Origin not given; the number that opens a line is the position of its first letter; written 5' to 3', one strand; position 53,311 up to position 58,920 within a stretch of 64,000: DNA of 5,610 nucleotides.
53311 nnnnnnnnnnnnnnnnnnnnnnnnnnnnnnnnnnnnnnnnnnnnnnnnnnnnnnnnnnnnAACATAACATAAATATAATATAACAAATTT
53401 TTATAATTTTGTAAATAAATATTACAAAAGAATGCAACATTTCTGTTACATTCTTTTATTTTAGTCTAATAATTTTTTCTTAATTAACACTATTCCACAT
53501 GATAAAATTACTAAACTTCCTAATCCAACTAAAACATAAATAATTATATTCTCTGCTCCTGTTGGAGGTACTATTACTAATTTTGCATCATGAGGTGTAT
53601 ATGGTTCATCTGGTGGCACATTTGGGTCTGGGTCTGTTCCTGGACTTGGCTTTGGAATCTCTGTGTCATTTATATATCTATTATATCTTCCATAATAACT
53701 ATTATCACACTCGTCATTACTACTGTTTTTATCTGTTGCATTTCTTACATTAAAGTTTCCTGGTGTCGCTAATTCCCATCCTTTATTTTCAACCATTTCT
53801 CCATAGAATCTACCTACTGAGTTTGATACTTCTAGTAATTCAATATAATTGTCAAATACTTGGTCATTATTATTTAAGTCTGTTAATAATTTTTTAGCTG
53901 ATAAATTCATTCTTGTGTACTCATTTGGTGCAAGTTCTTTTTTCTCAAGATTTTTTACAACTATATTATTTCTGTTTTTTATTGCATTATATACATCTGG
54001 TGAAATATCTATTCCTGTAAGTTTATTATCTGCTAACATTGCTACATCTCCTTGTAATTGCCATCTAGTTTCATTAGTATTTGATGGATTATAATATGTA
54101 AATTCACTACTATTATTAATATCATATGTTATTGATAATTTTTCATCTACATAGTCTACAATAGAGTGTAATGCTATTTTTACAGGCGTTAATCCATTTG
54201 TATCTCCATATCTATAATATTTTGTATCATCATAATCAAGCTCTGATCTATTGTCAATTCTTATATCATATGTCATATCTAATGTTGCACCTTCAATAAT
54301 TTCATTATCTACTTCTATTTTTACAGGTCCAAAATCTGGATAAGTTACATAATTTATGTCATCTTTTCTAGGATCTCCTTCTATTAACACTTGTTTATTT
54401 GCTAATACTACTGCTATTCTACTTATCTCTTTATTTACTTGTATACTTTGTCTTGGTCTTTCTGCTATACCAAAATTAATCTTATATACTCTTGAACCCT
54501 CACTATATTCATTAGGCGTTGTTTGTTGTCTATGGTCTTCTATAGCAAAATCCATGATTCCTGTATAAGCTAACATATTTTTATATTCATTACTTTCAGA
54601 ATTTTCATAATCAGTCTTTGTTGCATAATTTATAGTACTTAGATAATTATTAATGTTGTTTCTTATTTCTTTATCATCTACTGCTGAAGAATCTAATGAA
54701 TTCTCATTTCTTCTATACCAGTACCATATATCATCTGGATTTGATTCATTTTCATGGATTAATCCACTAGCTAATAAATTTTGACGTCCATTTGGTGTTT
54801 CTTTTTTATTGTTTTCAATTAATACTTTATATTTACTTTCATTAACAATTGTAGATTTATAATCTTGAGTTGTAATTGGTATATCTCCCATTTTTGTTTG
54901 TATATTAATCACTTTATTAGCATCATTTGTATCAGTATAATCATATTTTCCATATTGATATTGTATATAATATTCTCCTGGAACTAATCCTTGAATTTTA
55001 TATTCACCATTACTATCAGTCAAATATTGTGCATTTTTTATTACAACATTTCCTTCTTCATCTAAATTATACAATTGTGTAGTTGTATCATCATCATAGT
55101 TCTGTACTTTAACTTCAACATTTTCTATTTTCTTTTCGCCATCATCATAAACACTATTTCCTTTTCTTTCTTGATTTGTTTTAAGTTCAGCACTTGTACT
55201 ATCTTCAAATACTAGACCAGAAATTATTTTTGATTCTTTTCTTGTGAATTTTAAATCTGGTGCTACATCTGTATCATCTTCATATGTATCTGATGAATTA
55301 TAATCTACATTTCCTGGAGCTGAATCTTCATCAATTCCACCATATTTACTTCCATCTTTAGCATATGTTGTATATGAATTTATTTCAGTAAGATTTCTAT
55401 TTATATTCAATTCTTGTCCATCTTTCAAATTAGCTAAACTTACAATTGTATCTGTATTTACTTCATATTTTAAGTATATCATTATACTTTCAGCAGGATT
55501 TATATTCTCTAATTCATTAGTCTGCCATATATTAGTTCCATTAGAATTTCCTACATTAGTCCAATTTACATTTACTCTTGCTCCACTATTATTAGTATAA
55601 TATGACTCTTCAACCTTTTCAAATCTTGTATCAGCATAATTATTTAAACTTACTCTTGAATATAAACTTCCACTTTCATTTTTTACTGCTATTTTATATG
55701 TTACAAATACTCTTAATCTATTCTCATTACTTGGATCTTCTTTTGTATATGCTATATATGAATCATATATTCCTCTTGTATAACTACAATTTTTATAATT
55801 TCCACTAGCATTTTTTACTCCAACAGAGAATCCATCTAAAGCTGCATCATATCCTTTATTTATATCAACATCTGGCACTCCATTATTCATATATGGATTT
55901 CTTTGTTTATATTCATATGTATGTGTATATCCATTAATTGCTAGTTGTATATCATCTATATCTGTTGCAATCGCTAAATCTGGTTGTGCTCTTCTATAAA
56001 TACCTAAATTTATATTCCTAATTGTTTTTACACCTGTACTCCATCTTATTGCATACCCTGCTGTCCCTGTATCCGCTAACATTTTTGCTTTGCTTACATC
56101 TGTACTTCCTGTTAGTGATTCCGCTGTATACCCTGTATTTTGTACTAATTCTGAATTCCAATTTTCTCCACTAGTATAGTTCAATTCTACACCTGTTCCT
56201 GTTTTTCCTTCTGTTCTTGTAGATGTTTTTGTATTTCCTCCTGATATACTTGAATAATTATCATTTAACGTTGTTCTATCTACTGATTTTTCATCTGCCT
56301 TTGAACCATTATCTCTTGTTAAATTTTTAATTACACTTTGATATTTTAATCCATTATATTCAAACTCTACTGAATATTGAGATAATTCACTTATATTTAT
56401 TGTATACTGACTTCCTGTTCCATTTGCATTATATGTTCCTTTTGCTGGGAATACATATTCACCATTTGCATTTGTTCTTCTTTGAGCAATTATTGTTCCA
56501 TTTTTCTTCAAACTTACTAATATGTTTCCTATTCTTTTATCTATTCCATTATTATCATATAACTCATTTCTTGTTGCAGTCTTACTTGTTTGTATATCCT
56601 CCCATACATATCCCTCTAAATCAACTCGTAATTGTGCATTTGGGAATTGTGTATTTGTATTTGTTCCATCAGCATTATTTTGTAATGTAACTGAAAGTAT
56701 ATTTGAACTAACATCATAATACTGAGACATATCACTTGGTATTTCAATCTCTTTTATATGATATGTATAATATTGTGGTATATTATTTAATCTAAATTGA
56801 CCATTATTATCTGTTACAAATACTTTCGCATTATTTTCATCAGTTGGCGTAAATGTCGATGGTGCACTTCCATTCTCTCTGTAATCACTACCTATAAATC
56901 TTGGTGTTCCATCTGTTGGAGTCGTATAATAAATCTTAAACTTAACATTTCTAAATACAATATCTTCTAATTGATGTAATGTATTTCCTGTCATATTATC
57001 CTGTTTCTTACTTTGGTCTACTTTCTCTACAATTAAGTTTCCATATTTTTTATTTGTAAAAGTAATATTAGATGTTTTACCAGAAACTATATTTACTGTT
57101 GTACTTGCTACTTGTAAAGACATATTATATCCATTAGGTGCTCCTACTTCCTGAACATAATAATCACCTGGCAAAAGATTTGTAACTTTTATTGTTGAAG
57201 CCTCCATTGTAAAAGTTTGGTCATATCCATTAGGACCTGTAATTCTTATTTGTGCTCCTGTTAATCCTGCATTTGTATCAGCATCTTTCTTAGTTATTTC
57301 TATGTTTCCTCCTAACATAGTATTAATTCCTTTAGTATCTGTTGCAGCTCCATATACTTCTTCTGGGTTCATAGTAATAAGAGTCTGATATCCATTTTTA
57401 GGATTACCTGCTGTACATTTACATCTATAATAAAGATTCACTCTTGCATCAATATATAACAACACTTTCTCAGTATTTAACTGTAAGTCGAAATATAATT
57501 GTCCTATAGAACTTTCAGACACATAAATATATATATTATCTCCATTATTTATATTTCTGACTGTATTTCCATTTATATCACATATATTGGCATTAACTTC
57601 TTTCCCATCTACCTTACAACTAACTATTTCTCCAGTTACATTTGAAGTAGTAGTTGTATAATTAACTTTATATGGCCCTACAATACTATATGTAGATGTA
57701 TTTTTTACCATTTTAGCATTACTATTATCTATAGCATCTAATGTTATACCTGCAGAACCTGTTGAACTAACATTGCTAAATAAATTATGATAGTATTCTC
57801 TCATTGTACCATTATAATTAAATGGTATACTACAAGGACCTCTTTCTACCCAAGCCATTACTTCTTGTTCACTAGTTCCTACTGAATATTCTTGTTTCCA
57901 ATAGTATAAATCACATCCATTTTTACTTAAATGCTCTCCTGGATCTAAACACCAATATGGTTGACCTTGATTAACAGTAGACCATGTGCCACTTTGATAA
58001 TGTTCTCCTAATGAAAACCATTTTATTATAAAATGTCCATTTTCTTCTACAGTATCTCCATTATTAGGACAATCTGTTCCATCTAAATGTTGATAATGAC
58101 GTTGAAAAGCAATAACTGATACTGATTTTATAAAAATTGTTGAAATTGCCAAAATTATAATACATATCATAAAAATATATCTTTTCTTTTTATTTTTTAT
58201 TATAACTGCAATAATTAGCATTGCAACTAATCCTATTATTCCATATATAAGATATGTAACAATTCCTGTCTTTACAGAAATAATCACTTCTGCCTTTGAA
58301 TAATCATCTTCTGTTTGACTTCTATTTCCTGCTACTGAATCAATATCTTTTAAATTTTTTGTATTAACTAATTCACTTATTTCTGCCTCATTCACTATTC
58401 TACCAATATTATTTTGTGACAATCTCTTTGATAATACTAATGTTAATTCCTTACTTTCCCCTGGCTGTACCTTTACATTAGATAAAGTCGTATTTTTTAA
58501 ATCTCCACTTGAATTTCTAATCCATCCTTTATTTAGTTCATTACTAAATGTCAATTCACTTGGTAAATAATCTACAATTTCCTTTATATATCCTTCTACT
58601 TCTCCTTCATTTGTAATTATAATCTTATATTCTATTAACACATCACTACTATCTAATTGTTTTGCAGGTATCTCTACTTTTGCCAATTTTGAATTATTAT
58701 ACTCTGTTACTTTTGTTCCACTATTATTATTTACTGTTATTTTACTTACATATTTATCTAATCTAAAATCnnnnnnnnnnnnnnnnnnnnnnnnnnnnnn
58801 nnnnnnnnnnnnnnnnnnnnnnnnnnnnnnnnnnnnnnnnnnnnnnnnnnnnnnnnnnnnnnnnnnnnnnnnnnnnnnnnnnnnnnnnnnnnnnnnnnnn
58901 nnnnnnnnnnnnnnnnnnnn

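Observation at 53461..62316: Second adhesin locus is an in-frame A-B fusion with an internal anchor and an internal signal peptide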

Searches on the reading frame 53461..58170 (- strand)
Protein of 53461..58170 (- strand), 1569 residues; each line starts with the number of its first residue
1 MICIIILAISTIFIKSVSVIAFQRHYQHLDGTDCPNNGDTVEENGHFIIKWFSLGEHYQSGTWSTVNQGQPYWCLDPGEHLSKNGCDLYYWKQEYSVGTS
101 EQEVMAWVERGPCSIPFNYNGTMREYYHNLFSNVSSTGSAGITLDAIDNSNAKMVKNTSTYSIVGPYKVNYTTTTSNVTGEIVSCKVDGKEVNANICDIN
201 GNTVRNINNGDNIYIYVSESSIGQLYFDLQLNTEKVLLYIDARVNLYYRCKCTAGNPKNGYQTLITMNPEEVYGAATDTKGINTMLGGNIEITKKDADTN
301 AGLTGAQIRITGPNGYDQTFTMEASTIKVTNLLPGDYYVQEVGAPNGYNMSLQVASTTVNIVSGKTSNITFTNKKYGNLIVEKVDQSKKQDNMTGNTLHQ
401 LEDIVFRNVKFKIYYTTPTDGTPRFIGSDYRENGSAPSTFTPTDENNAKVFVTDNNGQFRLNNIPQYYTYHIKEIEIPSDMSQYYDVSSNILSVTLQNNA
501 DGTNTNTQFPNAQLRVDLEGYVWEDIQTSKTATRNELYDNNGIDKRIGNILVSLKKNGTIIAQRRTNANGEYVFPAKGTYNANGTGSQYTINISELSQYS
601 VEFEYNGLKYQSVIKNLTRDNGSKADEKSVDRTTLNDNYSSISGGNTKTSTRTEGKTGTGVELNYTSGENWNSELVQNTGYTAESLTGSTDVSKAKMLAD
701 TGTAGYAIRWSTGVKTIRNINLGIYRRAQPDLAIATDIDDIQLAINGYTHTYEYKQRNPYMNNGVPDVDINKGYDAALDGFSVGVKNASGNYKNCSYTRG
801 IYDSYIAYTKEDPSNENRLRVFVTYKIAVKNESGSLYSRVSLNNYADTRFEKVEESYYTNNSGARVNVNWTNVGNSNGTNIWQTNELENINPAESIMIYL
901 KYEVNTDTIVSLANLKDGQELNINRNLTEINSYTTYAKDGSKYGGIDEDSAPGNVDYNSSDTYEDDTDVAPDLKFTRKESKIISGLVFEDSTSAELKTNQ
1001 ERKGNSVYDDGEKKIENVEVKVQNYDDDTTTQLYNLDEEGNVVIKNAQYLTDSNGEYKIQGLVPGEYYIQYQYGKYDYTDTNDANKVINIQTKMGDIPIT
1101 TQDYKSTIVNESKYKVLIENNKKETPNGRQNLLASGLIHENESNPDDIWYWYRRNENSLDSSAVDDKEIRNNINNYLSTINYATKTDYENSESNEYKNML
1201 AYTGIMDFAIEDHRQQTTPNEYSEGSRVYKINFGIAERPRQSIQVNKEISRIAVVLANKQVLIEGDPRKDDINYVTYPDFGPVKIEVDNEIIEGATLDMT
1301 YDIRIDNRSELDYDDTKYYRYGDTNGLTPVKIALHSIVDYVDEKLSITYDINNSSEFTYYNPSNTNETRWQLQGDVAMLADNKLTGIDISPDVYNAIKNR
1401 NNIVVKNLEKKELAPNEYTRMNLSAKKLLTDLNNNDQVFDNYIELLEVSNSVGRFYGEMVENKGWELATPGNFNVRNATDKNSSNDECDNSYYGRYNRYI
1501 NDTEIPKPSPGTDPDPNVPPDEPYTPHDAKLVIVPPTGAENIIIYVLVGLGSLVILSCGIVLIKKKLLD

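Call 6: search_protein_families(library=pfam, proteins=[window:53461-58170:-], max_evalue=0.01)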
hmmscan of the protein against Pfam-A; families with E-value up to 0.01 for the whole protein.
window:53461-58170:- (1569 aa): 4 families
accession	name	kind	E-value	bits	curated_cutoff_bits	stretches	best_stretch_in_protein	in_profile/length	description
PF17802.7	SpaA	-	4e-18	65.8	23.1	3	288-375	1-91/91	Prealbumin-like fold domain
PF13620.12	CarboxypepD_reg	-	6.3e-08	33.3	32.3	1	1007-1079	6-62/82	Carboxypeptidase regulatory-like domain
PF17210.9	SdrD_B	-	0.0061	17.2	29.7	0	1003-1082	12-74/112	SdrD B-like domain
PF19453.4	DUF5991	-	0.0072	17.1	24.3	0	808-876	10-72/122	Family of unknown function (DUF5991)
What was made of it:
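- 57046..57309 (-): SpaA/CnaB-type prealbumin-fold domain in B2, the best of 3 stretches. Call 6, PF17802, E 4e-18.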

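Call 44: search_protein_families(library=ncbifam, proteins=[window:53461-58170:-], max_evalue=0.1)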
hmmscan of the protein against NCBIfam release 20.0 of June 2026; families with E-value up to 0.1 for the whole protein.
window:53461-58170:- (1569 aa): 1 family
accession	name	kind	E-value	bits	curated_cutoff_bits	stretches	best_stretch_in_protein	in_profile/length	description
TIGR01167.1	LPXTG_anchor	domain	0.096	13.4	15.9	0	1537-1566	5-32/34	LPXTG cell wall anchor domain-containing protein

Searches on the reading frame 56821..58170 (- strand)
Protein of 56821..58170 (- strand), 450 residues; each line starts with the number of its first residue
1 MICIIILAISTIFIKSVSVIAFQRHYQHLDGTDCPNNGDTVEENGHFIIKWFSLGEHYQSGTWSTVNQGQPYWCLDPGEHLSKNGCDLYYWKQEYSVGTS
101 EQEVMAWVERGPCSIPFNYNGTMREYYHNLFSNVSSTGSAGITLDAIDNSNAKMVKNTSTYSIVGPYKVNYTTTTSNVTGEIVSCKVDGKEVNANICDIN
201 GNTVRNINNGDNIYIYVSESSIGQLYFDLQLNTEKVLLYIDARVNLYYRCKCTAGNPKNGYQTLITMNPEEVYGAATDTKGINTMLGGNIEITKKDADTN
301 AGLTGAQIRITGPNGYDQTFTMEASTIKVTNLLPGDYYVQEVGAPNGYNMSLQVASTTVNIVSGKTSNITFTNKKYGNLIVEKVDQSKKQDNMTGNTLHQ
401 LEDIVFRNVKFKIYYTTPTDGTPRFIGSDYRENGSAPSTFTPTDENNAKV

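Call 56: find_homologous_proteins(query=window:56821-58170:-, max_evalue=0.00001)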
Query window:56821-58170:- (450 aa): 2 proteins with E <= 0.00001 among 4472 candidates.
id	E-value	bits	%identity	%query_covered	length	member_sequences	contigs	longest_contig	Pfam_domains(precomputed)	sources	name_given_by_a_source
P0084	3.0e-9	54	28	24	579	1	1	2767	PF13715.13,PF11974.15,PF17802.8,PF13620.13,PF17210.10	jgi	jgi:uncharacterized surface anchored protein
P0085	1.1e-6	46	34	24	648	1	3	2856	PF08341.17,PF11974.15,PF17802.8,PF13620.13,PF22904.4,PF17210.10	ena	-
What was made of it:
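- Tried and rejected: A homologue search with the B2 N-terminal 450 aa gave only two weak SpaA-domain hits (call 56).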

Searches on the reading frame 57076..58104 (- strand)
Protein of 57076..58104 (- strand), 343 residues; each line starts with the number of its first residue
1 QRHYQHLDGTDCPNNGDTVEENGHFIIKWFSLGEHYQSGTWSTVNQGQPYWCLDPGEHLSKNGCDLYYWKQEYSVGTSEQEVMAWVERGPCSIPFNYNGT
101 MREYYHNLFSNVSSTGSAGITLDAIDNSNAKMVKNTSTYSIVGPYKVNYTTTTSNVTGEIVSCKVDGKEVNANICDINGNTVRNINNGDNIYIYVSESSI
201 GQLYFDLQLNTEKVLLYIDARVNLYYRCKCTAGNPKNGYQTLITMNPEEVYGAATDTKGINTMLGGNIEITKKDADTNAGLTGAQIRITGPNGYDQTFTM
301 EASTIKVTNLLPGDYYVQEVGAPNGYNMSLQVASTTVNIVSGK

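Call 59: search_protein_families(library=pfam, alignment_id=A3, max_evalue=0.05)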
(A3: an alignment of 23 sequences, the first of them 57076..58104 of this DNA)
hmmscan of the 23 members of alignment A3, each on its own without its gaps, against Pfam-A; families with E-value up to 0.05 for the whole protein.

A. member 1, window:57076-58104:- (343 aa): 1 family
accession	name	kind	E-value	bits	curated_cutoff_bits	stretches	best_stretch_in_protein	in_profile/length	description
PF17802.7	SpaA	-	2.3e-12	47.3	23.1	1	266-336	1-75/91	Prealbumin-like fold domain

B. families by the number of members that match (of 23 scanned): 14 families
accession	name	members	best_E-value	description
PF17802.7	SpaA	16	3.4e-16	Prealbumin-like fold domain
PF13620.12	CarboxypepD_reg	7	2e-06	Carboxypeptidase regulatory-like domain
PF17210.9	SdrD_B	6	3.4e-05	SdrD B-like domain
PF13715.12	CarbopepD_reg_2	4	0.00058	CarboxypepD_reg-like domain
PF14686.12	fn3_3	3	0.0089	Polysaccharide lyase family 4, domain II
PF24547.1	DUF7601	2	0.002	Domain of unknown function (DUF7601)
PF18884.5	TSP3_bac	1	0.00011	Bacterial TSP3 repeat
PF00630.25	Filamin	1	0.012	Filamin/ABP280 repeat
PF20579.4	LapA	1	0.014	LapA domain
PF13473.12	Cupredoxin_1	1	0.018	Cupredoxin-like domain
PF24025.1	Ig_DR_A0283-like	1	0.038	DR_A0283-like, Ig-like domain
PF07495.19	Y_Y_Y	1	0.04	Y_Y_Y domain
PF03939.18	Ribosomal_L23eN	1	0.048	Ribosomal protein L23, N-terminal domain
PF18987.5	DUF5720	1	0.05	Family of unknown function (DUF5720)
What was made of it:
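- On SpaA/CnaB prealbumin-fold isopeptide-domain adhesins and pilins: 16 of 23 relatives match (call 59).
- On Thioester-domain (TED) adhesins: PF08341 is not detected in any of 23 B N-termini at E<=0.05 (call 59).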

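Call 60: search_solved_structures(query=A3, max_evalue=1)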
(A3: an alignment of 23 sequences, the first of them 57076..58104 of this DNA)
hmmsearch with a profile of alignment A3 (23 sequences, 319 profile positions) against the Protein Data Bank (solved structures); distinct sequences matched with E-value up to 1: 68 (the best 60 are shown).
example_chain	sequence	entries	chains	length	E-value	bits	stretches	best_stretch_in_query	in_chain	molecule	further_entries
6fwv_A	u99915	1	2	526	4e-33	118.4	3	228-313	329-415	Collagen Adhesion protein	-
4oq1_A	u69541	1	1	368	2.4e-19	73.1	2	236-311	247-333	Cell wall surface anchor family protein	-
3kpt_A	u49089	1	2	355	5.9e-16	62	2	256-311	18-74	Collagen adhesion protein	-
3rkp_A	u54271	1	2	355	8.2e-16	61.5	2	256-311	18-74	Collagen adhesion protein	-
2ww8_A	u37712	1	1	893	4.7e-14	55.8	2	169-311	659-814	CELL WALL SURFACE ANCHOR FAMILY PROTEIN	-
9lty_A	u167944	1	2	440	1.4e-11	47.7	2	241-313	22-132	Isopeptide-forming domain-containing fimbrial protein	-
4uzg_A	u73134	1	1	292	2.4e-10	43.6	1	115-314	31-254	SURFACE PROTEIN SPB1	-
8bdw_A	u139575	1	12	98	7.6e-10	41.9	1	245-310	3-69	Cell surface adherence protein,collagen-binding domain, LPXTG-motif cell wall anchor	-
6m7c_A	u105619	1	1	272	9e-10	41.7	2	193-309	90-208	Pilus assembly protein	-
7bvx_A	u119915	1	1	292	1.1e-09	41.4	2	194-309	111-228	Pilus assembly protein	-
9vo5_B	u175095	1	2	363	4.4e-09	39.4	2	234-311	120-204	SpaA-like prealbumin fold domain-containing protein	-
3phs_A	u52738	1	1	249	6.9e-09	38.8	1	245-317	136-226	Cell wall surface anchor family protein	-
5hbb_B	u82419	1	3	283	9.2e-08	35.1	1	250-313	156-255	Cell surface protein SpaA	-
5hts_A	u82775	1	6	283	9.3e-08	35.1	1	250-313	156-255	Cell surface protein SpaA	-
5f44_A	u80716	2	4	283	9.3e-08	35.1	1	250-313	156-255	Cell surface protein SpaA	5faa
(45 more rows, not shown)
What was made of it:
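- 57046..57309 (-): Call 60, PDB pilin and adhesin hits.
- On SpaA/CnaB prealbumin-fold isopeptide-domain adhesins and pilins: PDB pilin hits include 6fwv, 4oq1, 3kpt and 2ww8 (call 60).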

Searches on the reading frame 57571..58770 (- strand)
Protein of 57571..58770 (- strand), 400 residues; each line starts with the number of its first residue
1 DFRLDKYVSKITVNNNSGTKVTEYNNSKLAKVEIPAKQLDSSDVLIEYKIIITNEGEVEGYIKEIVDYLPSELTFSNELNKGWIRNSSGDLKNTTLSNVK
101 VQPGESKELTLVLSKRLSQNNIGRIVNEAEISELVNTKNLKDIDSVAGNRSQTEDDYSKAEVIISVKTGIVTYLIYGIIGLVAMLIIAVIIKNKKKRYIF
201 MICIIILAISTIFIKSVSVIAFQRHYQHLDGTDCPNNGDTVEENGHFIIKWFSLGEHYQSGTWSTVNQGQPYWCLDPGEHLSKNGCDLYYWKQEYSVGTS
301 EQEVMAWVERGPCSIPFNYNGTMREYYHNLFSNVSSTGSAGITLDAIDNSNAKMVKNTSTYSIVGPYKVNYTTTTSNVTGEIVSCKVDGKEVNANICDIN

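Call 47: find_related_loci(query=window:57571-58770:-, collection=metagenome_contigs, flank=6000)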
Query window:57571-58770:- (400 aa) in metagenome_contigs; peptide patterns used: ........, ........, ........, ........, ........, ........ (x = any residue, [..] = any of these).
600 stretches matched a pattern, but none encodes a relative of the query by tblastn (E <= 1e-3).

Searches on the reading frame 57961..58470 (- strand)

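Call 44: search_protein_families(library=ncbifam, proteins=[window:57961-58470:-], max_evalue=0.1)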
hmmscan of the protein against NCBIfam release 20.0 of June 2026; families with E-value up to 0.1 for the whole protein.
window:57961-58470:- (170 aa): 7 families
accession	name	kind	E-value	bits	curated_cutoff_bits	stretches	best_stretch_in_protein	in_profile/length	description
TIGR01218.1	Gpos_tandem_5TM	subfamily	0.00017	21.4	35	1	56-126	133-204/208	tandem five-TM protein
NF046000.1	MAG1210_fam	subfamily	0.00036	19.3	275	1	18-119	20-114/550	MAG1210 family protein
TIGR04370.1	glyco_rpt_poly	subfamily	0.002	17.2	40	1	65-114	137-182/396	oligosaccharide repeat unit polymerase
NF007008.0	PRK09471.1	equivalog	0.0023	17.4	388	1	53-132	85-164/306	oligopeptide ABC transporter permease OppB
NF007160.0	PRK09598.1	equivalog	0.0053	15.1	561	1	56-132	111-186/523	phosphoethanolamine--lipid A transferase EptA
TIGR03476.1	HpnL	subfamily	0.012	15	195.65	1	22-118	82-172/318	putative membrane protein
NF046020.1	HisKinCckABruc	equivalog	0.045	11.6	1000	1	51-128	4-81/868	cell cycle histidine kinase CckA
